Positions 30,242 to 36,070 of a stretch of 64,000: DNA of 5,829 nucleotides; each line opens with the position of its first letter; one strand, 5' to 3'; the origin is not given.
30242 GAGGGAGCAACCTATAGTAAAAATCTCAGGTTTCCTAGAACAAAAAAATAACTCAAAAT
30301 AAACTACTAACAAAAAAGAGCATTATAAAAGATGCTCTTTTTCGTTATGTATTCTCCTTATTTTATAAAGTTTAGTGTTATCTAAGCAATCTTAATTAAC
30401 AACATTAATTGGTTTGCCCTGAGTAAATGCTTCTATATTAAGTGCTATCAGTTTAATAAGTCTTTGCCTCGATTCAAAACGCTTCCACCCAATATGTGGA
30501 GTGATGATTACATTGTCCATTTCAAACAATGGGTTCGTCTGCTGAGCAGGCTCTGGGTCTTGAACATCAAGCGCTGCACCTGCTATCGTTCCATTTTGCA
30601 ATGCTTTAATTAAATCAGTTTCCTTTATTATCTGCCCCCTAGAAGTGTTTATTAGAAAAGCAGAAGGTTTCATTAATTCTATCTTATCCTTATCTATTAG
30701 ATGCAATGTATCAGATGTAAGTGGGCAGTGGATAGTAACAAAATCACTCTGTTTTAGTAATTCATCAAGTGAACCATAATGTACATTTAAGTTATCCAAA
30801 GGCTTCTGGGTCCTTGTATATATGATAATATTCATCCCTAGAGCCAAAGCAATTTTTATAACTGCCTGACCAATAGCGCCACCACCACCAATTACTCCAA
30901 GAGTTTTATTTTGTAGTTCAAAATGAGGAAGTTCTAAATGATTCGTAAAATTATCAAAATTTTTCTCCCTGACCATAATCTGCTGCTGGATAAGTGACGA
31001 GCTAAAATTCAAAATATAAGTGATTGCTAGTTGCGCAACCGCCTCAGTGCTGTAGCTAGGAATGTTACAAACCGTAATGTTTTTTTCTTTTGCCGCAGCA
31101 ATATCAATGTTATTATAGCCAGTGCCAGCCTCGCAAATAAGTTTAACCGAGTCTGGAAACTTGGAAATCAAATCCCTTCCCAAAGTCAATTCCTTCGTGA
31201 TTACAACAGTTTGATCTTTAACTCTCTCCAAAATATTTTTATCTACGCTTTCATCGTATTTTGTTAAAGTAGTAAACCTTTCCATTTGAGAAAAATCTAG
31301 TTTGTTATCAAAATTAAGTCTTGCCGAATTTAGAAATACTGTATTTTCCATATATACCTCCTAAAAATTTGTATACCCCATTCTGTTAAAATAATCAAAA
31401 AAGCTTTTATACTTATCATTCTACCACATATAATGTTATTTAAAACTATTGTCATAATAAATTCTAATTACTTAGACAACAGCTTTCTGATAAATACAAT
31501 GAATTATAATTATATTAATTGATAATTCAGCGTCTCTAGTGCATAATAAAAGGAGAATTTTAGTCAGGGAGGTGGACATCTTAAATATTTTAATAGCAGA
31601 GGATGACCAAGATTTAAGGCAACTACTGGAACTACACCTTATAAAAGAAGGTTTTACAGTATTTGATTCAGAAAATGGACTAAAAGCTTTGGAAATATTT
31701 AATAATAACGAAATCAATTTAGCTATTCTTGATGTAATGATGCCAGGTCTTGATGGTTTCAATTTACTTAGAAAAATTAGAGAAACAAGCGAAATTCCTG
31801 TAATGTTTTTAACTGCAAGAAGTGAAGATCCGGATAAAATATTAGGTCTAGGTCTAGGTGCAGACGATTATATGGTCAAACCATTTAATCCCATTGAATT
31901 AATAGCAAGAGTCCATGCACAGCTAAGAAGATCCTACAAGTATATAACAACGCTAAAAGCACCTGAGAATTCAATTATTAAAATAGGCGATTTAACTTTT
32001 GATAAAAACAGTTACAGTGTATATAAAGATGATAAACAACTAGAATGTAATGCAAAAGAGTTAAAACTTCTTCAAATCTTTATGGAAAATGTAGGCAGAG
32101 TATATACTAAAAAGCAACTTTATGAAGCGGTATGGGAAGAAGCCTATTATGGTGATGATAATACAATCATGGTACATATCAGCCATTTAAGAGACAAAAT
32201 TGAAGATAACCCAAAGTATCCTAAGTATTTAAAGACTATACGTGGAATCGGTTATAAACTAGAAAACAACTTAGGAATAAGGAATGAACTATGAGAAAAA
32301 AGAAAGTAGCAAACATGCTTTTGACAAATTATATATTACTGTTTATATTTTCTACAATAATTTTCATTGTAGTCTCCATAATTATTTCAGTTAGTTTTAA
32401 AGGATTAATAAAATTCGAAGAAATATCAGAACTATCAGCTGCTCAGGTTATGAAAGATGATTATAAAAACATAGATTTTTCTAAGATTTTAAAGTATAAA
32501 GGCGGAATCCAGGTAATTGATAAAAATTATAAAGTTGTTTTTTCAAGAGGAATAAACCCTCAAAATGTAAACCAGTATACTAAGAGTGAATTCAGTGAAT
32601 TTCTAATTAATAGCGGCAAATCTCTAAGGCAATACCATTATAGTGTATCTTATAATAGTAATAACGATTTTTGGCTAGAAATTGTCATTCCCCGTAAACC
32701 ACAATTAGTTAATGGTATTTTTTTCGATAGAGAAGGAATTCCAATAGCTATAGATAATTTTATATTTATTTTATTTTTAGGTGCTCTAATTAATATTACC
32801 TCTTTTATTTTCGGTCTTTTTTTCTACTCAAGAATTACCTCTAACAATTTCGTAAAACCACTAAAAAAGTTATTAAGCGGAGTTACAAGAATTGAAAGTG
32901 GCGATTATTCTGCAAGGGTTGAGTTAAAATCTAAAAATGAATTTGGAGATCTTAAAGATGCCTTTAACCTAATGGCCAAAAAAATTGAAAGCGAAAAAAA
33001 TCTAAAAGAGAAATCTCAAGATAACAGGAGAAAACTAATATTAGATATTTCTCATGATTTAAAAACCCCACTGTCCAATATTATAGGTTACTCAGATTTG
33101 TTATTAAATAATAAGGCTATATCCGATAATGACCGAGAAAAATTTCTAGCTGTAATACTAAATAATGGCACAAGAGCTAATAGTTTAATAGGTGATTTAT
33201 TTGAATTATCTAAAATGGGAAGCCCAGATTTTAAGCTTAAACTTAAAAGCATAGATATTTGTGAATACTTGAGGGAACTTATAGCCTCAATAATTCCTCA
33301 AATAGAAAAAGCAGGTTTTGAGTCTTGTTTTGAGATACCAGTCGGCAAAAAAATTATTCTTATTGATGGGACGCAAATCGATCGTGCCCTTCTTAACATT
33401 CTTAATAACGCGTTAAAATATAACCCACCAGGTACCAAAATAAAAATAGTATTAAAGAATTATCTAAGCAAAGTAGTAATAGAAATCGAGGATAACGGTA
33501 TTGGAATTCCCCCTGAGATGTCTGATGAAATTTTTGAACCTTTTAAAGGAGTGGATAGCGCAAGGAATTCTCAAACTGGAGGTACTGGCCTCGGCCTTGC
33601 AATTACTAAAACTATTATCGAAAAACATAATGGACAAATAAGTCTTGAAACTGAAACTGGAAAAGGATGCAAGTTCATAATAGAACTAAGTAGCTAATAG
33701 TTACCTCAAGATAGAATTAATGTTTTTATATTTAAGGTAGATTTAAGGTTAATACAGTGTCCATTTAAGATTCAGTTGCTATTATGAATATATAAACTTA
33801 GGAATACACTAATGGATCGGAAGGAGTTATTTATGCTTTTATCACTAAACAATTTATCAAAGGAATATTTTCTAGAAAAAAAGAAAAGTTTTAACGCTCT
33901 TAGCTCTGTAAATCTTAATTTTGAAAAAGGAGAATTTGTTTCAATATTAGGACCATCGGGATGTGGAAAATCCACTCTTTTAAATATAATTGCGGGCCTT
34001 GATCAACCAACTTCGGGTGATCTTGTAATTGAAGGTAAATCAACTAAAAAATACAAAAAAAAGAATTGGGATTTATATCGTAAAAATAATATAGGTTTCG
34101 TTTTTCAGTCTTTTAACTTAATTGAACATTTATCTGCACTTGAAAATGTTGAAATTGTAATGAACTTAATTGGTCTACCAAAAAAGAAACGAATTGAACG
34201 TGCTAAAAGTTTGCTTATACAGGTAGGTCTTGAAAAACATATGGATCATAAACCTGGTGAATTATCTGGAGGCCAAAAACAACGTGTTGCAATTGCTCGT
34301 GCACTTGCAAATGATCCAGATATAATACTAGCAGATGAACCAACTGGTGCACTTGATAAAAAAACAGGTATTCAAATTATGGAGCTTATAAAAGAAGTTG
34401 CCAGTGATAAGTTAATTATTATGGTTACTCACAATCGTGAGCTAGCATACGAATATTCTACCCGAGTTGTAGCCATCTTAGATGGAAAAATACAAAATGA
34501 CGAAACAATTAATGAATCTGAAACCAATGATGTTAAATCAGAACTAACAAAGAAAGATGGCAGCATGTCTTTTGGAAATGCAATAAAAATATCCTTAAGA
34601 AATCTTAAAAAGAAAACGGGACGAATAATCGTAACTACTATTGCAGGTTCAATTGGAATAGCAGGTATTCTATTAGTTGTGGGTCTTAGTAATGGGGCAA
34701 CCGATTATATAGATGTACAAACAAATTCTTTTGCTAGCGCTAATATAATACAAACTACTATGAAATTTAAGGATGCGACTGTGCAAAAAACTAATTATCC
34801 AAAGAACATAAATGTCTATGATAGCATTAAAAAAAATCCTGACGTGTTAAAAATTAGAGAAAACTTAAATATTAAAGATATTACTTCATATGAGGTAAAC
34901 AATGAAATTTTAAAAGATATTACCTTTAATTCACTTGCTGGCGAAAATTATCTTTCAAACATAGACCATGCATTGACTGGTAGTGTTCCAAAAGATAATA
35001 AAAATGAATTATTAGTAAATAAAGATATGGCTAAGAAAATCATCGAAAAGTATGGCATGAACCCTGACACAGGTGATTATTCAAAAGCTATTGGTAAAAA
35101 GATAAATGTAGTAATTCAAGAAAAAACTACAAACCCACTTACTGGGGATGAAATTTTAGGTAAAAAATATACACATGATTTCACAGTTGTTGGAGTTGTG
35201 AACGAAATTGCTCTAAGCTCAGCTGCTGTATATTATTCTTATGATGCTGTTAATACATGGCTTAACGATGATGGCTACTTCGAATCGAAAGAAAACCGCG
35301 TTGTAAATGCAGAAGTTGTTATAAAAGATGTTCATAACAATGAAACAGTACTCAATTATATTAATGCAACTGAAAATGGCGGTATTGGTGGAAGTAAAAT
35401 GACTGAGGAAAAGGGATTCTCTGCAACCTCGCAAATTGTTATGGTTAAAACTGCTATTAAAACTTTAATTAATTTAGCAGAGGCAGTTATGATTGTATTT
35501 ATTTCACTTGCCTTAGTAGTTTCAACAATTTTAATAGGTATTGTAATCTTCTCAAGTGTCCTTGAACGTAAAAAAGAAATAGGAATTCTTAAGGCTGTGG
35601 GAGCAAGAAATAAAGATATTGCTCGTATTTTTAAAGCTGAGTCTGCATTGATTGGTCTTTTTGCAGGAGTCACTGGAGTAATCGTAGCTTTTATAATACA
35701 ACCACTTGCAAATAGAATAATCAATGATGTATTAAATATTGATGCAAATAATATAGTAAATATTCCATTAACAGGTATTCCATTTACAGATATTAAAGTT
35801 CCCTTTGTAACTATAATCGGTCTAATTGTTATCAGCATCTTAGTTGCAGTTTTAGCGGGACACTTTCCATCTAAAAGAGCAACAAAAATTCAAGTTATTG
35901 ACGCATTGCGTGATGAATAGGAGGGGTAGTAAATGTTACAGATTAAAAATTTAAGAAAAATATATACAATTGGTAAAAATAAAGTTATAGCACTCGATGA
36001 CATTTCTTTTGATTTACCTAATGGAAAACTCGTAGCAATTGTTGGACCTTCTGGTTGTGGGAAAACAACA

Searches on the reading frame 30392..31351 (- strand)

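Call 56: search_protein_families(library=pfam, max_evalue=0.00001, proteins=[window:30392-31351:-])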
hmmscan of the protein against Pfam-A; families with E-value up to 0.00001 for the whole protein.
window:30392-31351:- (319 aa): 2 families
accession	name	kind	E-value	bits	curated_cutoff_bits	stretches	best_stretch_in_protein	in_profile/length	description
PF02826.25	2-Hacid_dh_C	-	1.2e-57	194.6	25.1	1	111-288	2-178/178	D-isomer specific 2-hydroxyacid dehydrogenase, NAD binding domain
PF00389.36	2-Hacid_dh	-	7.4e-25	87.6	24.6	1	25-319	19-134/134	D-isomer specific 2-hydroxyacid dehydrogenase, catalytic domain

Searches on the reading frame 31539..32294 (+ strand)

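Call 56: search_protein_families(library=pfam, max_evalue=0.00001, proteins=[window:31539-32294:+])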
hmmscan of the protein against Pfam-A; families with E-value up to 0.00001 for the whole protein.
window:31539-32294:+ (251 aa): 2 families
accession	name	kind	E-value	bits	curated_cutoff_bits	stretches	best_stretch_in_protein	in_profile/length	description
PF00072.30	Response_reg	-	9.7e-28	97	30.2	1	17-125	1-110/111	Response regulator receiver domain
PF00486.34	Trans_reg_C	-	2.8e-27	95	26.2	1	166-241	2-77/77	Transcriptional regulatory protein, C terminal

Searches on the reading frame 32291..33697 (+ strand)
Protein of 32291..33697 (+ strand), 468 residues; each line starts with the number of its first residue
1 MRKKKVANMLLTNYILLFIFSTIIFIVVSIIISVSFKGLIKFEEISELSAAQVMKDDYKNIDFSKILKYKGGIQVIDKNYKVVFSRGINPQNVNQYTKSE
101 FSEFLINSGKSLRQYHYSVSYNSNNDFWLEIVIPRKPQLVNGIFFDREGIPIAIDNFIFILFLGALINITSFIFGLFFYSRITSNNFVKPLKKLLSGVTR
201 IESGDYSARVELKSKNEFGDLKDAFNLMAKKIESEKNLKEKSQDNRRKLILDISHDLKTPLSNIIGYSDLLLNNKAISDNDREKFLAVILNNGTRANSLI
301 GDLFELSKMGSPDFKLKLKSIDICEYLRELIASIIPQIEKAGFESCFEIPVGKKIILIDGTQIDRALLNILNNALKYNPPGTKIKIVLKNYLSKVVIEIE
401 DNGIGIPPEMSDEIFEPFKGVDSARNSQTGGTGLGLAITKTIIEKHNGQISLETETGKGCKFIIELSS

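Call 56: search_protein_families(library=pfam, max_evalue=0.00001, proteins=[window:32291-33697:+])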
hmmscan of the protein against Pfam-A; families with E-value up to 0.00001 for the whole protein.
window:32291-33697:+ (468 aa): 3 families
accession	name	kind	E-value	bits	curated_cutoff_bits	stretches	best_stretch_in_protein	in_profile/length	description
PF02518.31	HATPase_c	-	6.3e-29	101.1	26.4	1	359-466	2-107/111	Histidine kinase-, DNA gyrase B-, and HSP90-like ATPase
PF00512.31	HisKA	-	4.5e-14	52.7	26.9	1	246-311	2-65/66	His Kinase A (phospho-acceptor) domain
PF00672.30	HAMP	-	2e-11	44.5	25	1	184-233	3-52/53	HAMP domain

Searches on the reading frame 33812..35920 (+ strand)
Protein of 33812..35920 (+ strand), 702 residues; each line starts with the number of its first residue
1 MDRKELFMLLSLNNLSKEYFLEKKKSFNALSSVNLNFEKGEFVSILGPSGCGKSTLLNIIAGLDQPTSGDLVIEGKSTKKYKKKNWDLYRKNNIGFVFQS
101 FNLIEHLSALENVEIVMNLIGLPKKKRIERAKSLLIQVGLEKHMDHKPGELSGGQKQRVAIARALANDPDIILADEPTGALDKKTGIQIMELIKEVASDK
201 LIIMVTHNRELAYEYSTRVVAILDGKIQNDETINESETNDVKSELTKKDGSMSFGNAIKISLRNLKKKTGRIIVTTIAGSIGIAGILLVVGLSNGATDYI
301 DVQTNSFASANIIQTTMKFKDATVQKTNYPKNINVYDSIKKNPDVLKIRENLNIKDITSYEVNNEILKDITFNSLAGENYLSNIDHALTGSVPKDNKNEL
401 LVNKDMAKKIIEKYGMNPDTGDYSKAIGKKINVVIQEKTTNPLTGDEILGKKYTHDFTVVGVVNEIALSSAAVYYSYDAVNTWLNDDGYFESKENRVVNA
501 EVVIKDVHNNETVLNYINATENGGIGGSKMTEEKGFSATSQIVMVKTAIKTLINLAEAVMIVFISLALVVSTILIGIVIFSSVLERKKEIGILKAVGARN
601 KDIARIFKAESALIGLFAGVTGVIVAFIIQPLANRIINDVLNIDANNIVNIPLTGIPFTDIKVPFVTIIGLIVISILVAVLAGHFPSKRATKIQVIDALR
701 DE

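Call 56: search_protein_families(library=pfam, max_evalue=0.00001, proteins=[window:33812-35920:+])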
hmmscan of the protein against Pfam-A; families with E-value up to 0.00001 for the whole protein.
window:33812-35920:+ (702 aa): 3 families
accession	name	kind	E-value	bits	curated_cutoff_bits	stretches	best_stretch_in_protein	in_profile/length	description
PF00005.33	ABC_tran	-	3.8e-37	128.4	25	1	30-178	1-136/137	ABC transporter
PF02687.27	FtsX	-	6.1e-19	68.7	25.5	1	561-694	1-119/120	FtsX-like permease C-terminal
PF12704.14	MacB_PCD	-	5.9e-09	37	27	1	274-512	3-199/207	MacB-like periplasmic core domain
